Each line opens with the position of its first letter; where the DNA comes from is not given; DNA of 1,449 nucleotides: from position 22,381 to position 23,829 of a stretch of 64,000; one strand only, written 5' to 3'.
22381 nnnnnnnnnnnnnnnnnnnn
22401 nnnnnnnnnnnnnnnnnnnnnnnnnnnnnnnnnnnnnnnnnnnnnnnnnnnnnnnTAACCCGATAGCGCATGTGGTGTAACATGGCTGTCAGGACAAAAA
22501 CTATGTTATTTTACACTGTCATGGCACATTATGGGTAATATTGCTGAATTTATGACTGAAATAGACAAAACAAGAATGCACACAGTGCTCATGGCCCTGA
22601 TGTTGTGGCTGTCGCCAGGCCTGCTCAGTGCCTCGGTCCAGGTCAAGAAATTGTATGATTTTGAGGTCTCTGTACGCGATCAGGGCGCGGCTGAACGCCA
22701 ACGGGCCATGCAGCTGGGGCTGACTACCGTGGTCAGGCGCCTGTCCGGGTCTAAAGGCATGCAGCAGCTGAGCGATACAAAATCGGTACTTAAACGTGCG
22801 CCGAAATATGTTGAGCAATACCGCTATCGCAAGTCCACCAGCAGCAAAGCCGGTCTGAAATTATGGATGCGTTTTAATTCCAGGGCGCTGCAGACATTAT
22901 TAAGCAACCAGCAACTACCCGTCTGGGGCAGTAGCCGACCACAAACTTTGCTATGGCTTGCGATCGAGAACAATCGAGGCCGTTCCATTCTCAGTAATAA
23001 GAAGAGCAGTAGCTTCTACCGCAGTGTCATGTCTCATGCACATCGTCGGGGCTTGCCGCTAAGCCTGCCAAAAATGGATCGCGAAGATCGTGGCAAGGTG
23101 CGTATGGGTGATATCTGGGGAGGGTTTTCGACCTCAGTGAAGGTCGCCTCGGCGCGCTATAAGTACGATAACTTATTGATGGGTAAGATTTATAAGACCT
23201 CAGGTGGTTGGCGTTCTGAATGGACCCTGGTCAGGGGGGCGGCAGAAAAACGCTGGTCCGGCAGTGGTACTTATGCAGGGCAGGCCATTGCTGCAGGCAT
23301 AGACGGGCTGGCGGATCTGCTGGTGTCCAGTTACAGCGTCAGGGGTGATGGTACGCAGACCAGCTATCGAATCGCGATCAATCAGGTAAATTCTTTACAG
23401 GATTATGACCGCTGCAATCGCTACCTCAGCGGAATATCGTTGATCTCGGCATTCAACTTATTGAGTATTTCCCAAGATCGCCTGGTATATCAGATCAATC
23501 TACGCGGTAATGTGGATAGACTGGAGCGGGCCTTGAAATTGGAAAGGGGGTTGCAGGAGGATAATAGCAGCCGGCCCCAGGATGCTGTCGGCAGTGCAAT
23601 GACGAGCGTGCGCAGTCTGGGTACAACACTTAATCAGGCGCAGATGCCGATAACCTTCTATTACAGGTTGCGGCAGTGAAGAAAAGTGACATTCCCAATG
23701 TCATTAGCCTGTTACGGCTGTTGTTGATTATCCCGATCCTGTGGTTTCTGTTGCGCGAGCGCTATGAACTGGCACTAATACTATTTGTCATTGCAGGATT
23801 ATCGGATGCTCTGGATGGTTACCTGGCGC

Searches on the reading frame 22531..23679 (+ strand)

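Call 47: search_protein_families(library=pfam, proteins=[window:22531-23679:+], max_evalue=0.00001)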
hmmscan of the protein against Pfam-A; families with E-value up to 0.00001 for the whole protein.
window:22531-23679:+ (382 aa): 1 family
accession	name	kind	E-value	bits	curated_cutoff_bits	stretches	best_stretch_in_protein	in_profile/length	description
PF09839.14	DUF2066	-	9.7e-68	228.4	23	1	36-268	2-232/232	Uncharacterized protein conserved in bacteria (DUF2066)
